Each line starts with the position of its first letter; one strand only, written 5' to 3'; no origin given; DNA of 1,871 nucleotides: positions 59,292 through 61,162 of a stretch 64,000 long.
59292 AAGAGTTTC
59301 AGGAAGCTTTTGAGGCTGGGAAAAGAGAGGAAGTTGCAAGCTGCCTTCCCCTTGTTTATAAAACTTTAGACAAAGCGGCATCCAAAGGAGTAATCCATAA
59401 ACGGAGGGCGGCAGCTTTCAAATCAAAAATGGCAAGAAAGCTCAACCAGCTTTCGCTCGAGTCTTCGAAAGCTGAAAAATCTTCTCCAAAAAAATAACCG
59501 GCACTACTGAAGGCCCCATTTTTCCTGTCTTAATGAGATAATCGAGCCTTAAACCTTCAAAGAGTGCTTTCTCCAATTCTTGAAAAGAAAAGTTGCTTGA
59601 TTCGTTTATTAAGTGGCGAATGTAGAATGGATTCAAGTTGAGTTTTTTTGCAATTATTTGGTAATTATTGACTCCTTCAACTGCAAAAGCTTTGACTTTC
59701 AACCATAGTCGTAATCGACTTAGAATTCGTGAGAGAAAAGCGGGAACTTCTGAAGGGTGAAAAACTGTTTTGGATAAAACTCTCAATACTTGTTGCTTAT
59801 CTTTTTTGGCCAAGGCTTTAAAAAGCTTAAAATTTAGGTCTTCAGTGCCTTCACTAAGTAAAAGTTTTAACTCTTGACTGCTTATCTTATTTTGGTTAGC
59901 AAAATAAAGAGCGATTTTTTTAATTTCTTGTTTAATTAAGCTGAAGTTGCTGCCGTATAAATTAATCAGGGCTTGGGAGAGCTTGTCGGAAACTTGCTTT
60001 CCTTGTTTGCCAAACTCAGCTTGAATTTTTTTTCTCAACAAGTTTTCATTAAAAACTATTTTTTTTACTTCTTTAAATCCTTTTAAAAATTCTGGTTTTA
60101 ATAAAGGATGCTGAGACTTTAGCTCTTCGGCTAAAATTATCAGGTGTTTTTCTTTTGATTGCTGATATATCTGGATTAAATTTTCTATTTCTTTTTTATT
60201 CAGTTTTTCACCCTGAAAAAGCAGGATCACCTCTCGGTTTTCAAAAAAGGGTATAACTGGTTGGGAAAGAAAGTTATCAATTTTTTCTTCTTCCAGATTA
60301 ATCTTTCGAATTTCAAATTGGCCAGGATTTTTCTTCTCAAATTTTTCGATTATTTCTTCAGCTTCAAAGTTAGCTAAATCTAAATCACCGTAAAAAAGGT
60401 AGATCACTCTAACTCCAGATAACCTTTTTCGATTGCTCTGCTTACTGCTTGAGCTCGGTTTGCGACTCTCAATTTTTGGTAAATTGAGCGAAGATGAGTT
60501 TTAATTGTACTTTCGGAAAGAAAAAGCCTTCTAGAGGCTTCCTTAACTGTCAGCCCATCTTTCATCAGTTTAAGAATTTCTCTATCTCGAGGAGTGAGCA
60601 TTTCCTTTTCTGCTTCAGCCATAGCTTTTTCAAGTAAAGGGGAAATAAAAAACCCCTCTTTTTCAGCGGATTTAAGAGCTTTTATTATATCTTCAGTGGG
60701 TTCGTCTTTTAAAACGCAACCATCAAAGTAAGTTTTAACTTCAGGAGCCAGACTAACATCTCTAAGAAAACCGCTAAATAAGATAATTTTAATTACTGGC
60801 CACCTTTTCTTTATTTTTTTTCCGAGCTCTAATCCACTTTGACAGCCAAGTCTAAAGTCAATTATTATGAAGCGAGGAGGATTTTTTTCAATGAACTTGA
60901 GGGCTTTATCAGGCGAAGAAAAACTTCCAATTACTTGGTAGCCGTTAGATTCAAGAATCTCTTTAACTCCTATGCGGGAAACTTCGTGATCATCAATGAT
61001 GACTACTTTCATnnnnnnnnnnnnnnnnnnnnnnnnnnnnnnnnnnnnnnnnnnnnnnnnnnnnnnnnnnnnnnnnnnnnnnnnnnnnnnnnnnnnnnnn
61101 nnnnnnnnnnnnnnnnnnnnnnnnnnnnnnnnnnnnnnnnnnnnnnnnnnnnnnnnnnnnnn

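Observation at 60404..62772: NarL-type two-component system inserted into, and translationally coupled within, the comEC-holA operon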

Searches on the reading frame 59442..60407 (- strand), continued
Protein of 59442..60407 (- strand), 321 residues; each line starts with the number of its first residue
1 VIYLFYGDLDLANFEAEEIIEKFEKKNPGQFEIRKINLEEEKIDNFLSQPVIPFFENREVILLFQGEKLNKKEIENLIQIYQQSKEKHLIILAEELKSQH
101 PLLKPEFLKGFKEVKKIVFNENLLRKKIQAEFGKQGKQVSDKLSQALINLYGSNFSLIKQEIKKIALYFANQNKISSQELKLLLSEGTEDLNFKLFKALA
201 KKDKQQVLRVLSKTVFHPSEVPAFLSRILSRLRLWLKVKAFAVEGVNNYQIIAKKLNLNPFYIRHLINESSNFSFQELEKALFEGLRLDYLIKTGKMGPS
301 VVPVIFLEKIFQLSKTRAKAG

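Call 55: find_encoding_contigs(protein=P0005, flank=6500, max_places=1)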
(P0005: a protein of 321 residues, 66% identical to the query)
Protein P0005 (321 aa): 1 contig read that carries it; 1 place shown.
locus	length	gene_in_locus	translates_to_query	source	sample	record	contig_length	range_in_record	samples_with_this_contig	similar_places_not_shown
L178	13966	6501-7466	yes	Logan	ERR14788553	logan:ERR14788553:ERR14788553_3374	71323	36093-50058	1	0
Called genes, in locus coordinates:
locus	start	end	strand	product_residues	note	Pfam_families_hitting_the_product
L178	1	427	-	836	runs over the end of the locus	PF00483:NTP_transferase, PF12804:NTP_transf_3, PF25084:LbH_EIF2B, PF25087:GMPPB_C, PF24894:Hexapep_GlmU (weak), PF02878:PGM_PMM_I, PF02879:PGM_PMM_II, PF02880:PGM_PMM_III, +1 more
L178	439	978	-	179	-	PF01066:CDP-OH_P_transf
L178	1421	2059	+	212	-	PF10531:SLBB, PF22461:SLBB_2, PF12836:HHH_3, PF00633:HHH, PF03934:T2SSK (faint), PF12826:HHH_2 (faint), PF14520:HHH_5 (faint), PF14716:HHH_8 (faint)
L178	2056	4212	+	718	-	PF13567:DUF4131, PF03772:Competence, PF00753:Lactamase_B, PF23023:Anti-Pycsar_Apyc1, PF12706:Lactamase_B_2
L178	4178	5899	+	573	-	PF01590:GAF, PF13185:GAF_2, PF13492:GAF_3, PF07730:HisKA_3 (weak), PF02518:HATPase_c (weak)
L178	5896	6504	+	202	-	PF00072:Response_reg, PF00196:GerE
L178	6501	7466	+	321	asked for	PF06144:DNA_pol3_delta (weak), PF21694:DNA_pol3_delta_C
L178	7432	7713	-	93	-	PF01649:Ribosomal_S20p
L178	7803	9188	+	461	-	PF04715:, PF00425:Chorismate_bind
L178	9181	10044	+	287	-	PF01063:Aminotran_4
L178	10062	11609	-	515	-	PF01425:Amidase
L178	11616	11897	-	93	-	PF02686:GatC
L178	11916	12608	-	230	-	PF02517:Rce1-like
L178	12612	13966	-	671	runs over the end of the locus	PF22745:Nlig-Ia, PF01653:DNA_ligase_aden, PF03120:OB_DNA_ligase, PF03119:DNA_ligase_ZBD, PF12826:HHH_2, PF14520:HHH_5 (weak), PF00633:HHH (weak), PF00533:BRCT, +1 more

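Call 78: list_cluster_members(proteins=[P0001, P0006, P0004, P0007, P0044, P0011, P0013])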
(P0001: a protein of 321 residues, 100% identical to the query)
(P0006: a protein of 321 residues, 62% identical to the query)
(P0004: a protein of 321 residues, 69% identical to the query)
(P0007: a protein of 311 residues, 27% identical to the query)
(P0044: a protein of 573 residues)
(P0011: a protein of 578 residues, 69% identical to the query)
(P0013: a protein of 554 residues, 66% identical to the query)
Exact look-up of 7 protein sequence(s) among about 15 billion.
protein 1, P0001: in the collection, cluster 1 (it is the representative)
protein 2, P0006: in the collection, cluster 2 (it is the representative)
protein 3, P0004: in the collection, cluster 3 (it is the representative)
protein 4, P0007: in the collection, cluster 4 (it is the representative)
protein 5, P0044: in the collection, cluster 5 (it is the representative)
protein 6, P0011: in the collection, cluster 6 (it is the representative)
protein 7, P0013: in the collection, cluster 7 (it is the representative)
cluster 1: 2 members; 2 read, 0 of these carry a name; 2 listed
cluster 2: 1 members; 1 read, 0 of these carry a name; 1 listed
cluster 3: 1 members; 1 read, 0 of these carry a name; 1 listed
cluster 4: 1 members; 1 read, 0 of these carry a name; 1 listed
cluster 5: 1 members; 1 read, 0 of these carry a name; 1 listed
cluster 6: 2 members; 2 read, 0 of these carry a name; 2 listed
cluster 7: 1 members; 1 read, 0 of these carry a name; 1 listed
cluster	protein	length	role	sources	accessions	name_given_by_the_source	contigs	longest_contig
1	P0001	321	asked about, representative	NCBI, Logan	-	-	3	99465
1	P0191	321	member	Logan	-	-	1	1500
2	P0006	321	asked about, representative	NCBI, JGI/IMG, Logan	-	-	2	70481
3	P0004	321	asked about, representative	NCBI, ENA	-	-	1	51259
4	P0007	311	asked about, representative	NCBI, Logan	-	-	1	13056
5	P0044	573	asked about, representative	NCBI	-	-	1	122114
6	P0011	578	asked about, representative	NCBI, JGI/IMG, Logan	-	-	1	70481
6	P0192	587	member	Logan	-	-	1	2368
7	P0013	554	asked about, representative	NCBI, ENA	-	-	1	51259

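Call 85: search_protein_families(library=pfam, proteins=[L101:2989-4707:-, L101:1601-2968:-, L108:341-1882:-, L113:6074-7684:-, L128:2460-4022:-], max_evalue=0.0001)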
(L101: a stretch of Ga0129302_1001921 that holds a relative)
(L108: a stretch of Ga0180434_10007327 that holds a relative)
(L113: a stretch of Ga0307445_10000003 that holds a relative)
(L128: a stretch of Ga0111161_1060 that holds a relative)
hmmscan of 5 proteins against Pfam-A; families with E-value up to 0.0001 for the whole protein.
L101:2989-4707:- (573 aa): 7 families
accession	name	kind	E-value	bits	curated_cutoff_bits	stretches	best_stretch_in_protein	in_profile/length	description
PF02518.31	HATPase_c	-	2.1e-22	80.1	26.4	1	457-564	4-110/111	Histidine kinase-, DNA gyrase B-, and HSP90-like ATPase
PF25323.1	6TM_PilS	-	2.9e-19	69.9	27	1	20-206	6-186/189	PilS-like transmembrane domain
PF00512.31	HisKA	-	1.4e-14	54.3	26.9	1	348-408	3-62/66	His Kinase A (phospho-acceptor) domain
PF00989.32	PAS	-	1e-10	42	22.6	1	223-328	3-113/113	PAS fold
PF13426.13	PAS_9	-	7.2e-10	39.5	27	1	232-330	2-103/103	PAS domain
PF13188.13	PAS_8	-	5.1e-09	36.2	21.8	1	222-278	2-55/65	PAS domain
PF08448.16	PAS_4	-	1.2e-05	26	23.1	1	228-330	2-107/110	PAS fold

L101:1601-2968:- (456 aa): 6 families
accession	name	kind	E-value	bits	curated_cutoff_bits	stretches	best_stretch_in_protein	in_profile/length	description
PF00158.32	Sigma54_activat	-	4.4e-70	235.2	20.2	1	144-310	1-167/168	Sigma-54 interaction domain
PF00072.30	Response_reg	-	2.6e-31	108.5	30.2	1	6-115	1-110/111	Response regulator receiver domain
PF25601.1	AAA_lid_14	-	1.3e-26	92.7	27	1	316-387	1-72/87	AAA+ ATPase lid domain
PF14532.12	Sigma54_activ_2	-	1.2e-24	87.6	25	1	145-315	1-138/138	Sigma-54 interaction domain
PF02954.25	HTH_8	-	1.4e-12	47.5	22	1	413-453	2-42/42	Bacterial regulatory protein, Fis family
PF07728.20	AAA_5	-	7.1e-07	29.7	22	1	167-287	1-124/139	AAA domain (dynein-related subfamily)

L108:341-1882:- (514 aa): 1 family
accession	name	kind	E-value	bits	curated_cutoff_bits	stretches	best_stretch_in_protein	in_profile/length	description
PF00072.30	Response_reg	-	3.3e-23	82.4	30.2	1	395-507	1-111/111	Response regulator receiver domain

L113:6074-7684:- (537 aa): 1 family
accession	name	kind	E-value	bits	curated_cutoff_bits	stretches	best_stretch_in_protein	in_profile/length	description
PF00072.30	Response_reg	-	6.6e-25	87.9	30.2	1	419-531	1-111/111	Response regulator receiver domain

L128:2460-4022:- (521 aa): 1 family
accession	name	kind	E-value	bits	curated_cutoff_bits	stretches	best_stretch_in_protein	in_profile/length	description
PF00072.30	Response_reg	-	4.5e-25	88.4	30.2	1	404-516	1-111/111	Response regulator receiver domain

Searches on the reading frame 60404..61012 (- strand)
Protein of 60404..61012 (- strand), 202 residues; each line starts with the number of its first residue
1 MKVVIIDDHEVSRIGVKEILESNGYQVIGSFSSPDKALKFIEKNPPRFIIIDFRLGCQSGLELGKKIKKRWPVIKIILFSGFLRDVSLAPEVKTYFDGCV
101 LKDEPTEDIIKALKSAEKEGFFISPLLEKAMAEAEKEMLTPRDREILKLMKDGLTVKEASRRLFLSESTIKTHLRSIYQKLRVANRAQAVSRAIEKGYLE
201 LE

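Call 3: search_protein_families(library=pfam, proteins=[window:60404-61012:-], max_evalue=0.01)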
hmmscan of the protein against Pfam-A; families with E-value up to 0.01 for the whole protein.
window:60404-61012:- (202 aa): 10 families
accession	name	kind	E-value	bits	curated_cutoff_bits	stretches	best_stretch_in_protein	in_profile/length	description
PF00196.25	GerE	-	6.9e-18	64.5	23.5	1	138-192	2-56/57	Bacterial regulatory proteins, luxR family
PF00072.30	Response_reg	-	8.7e-18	65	30.2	1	3-113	1-110/111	Response regulator receiver domain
PF08281.18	Sigma70_r4_2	-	1.3e-06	28.4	25.7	1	137-180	9-53/54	Sigma-70, region 4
PF04545.22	Sigma70_r4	-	4.7e-06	26.5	24.1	1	139-182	5-49/50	Sigma-70, region 4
PF13384.12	HTH_23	-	0.00017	21.7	24.6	1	145-178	9-41/50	Homeodomain-like domain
PF13412.12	HTH_24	-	0.00032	20.6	21.9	1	140-175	2-39/48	Winged helix-turn-helix DNA-binding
PF14493.12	HTH_40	-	0.0015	19.2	27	1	147-191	6-50/89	Helix-turn-helix domain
PF04967.18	HTH_10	-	0.004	17.4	23.1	0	155-181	25-51/53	HTH DNA binding domain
PF13518.12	HTH_28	-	0.007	16.9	25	0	145-175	4-34/52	Helix-turn-helix domain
PF01022.26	HTH_5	-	0.0071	16.6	22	0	144-178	5-40/47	Bacterial regulatory protein, arsR family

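Call 48: search_protein_families(library=ncbifam, proteins=[window:60404-61012:-], max_evalue=0.01)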
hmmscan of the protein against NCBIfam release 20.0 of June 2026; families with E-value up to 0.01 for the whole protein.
window:60404-61012:- (202 aa): 77 families (the best 25 are shown)
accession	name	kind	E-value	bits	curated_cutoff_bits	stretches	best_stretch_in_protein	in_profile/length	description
NF047785.1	respo_reg_MadR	equivalog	2.3e-31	108.8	300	1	1-197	1-207/209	MadR family response regulator transcription factor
NF052445.1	RespRegMctR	equivalog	2.4e-27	95.7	300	1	2-197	3-203/205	two-component system response regulator MctR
NF007935.0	PRK10651.1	equivalog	7.3e-26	90.7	250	1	2-190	8-207/216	two-component system response regulator NarL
NF011896.0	PRK15369.1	equivalog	8.8e-25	87.5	242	1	1-191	4-202/211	two component system response regulator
NF007018.1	PRK09483.1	equivalog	2e-19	70.1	280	1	2-200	3-210/217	UvrY/SirA/GacA family response regulator transcription factor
NF007708.0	PRK10403.1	equivalog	1.7e-17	63.6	343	1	2-189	8-204/215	nitrate/nitrite response regulator protein NarP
NF007685.0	PRK10360.1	equivalog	1.1e-16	61.2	258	1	2-193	3-192/196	response regulator transcription factor UhpA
NF007505.1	PRK10100.1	equivalog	3.2e-15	56.4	250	1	125-193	131-199/204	biofilm master transcriptional regulator CsgD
TIGR03020.2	EpsA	equivalog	2.2e-14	53.7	170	1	129-194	180-246/247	XrtB/PEP-CTERM-associated transcriptional regulator EpsA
NF008098.0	PRK10840.1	equivalog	2.6e-14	53.2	235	1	1-186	4-198/216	response regulator transcription factor RcsB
NF007403.0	PRK09935.1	equivalog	1.6e-13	50.8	271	1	3-185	6-196/210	fimbria biosynthesis transcriptional regulator FimZ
NF007419.0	PRK09958.1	equivalog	1.6e-13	50.7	251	1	1-183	1-188/204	acid-sensing system DNA-binding response regulator EvgA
TIGR03541.1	reg_near_HchA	equivalog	1.3e-11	44.4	215.6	1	121-198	154-231/232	PA1136 family autoinducer-binding transcriptional regulator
NF006900.1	PRK09390.1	equivalog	1.7e-11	44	255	1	2-195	6-199/203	response regulator FixJ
NF003420.0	PRK04841.1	equivalog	3.1e-11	42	537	1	136-193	836-893/903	HTH-type transcriptional regulator MalT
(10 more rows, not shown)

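Call 99: search_solved_structures(query=window:60404-61012:-, max_evalue=1e-10)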
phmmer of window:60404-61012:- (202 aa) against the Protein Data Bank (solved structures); distinct sequences matched with E-value up to 1e-10: 12.
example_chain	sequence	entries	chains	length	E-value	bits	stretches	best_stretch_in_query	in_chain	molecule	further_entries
1a04_A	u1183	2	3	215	3.8e-25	91.9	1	3-190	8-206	NITRATE/NITRITE RESPONSE REGULATOR PROTEIN NARL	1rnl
4ldz_A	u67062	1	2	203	3.2e-23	85.6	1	22-199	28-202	Transcriptional regulatory protein DesR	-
4gvp_A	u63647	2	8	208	4.8e-23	85.1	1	2-196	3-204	Response regulator protein vraR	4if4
7ve6_A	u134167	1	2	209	4.8e-23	85.1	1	2-196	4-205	Response regulator protein VraR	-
5hev_A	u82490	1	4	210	1.6e-22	83.4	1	1-198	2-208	Response regulator protein VraR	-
3c3w_A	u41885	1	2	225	1.1e-18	70.9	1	2-194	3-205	TWO COMPONENT TRANSCRIPTIONAL REGULATORY PROTEIN DEVR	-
4yn8_A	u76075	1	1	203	9.7e-16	61.3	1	2-195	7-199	Response regulator ChrA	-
6eo2_A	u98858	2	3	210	1.1e-14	57.8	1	1-186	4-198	Transcriptional regulatory protein RcsB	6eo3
5o8y_A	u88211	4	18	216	1.2e-14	57.7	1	1-186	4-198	Transcriptional regulatory protein RcsB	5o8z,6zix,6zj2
5vxn_A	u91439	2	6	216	1.2e-14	57.7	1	1-186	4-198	Transcriptional regulatory protein RcsB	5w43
4zmr_A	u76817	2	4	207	8.5e-14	54.9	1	1-199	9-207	Response regulator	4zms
4hye_A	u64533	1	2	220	1.1e-13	54.6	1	1-199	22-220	Response regulator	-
